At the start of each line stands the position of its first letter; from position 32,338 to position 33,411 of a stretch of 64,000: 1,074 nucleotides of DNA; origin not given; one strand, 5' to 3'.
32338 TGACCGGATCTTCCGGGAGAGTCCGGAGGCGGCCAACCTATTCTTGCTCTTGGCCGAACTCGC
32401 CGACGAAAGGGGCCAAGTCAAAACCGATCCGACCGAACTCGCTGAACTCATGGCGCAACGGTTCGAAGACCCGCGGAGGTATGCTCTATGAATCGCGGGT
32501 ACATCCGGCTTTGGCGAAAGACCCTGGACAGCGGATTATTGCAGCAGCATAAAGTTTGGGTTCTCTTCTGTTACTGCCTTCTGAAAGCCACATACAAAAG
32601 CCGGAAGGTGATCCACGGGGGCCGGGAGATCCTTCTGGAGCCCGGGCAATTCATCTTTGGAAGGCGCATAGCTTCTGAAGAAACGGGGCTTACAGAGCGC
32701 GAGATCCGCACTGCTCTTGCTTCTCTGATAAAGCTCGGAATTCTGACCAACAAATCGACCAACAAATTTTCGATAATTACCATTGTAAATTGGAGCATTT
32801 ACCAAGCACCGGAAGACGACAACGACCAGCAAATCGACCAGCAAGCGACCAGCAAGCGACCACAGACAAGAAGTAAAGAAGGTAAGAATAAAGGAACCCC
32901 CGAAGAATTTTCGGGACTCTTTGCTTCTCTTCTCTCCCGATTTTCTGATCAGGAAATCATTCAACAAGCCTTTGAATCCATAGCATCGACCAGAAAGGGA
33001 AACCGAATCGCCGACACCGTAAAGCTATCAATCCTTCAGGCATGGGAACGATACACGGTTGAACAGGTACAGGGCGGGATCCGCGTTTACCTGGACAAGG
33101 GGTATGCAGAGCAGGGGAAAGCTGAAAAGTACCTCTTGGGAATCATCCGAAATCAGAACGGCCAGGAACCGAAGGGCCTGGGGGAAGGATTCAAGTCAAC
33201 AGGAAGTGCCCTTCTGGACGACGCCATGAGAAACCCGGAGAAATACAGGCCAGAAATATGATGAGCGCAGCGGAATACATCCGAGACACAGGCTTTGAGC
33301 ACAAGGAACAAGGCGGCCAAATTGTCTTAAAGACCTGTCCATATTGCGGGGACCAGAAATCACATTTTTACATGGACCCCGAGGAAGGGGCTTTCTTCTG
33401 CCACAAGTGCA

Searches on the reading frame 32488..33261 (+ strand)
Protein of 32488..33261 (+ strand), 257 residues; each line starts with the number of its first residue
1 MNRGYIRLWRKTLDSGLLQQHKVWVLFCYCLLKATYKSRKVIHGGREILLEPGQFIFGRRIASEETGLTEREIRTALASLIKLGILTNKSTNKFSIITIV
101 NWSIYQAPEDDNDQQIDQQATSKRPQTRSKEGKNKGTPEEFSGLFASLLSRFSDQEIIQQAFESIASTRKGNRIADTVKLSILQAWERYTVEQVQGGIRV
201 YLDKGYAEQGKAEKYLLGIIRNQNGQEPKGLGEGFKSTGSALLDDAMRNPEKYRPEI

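Call 25: search_protein_families(library=pfam, proteins=[window:32488-33261:+], max_evalue=0.01)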
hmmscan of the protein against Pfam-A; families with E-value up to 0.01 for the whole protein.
window:32488-33261:+ (257 aa): 0 families

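Call 33: search_protein_families(library=phrogs, proteins=[window:32488-33261:+], max_evalue=0.001)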
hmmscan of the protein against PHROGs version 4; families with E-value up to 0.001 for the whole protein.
window:32488-33261:+ (257 aa): 10 families
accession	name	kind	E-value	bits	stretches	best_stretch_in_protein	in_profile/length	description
phrog_2514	-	DNA, RNA and nucleotide metabolism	7.9e-27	95.2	1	1-135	1-137/270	DnaD-like helicase loader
phrog_27581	-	unknown function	6e-12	46.8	1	3-115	26-145/216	-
phrog_186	-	DNA, RNA and nucleotide metabolism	7.5e-11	43.2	1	2-134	19-136/308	DnaD-like helicase loader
phrog_7498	-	DNA, RNA and nucleotide metabolism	9.1e-09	35.9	1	4-131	6-132/296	DnaD-like helicase loader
phrog_345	-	DNA, RNA and nucleotide metabolism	1.2e-06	29.4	1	4-134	26-152/297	replication initiation O-like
phrog_428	-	DNA, RNA and nucleotide metabolism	7.5e-06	26.3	1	63-140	134-207/455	replication initiation protein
phrog_270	-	DNA, RNA and nucleotide metabolism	1.8e-05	25.3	1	63-154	74-152/383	replication initiation protein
phrog_678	-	DNA, RNA and nucleotide metabolism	0.00013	22.7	1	61-133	91-162/346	replication initiation O-like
phrog_36825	-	unknown function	0.00022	21.9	1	4-111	3-113/279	-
phrog_17768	-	DNA, RNA and nucleotide metabolism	0.00096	19.4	0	25-138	26-139/353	replication initiation protein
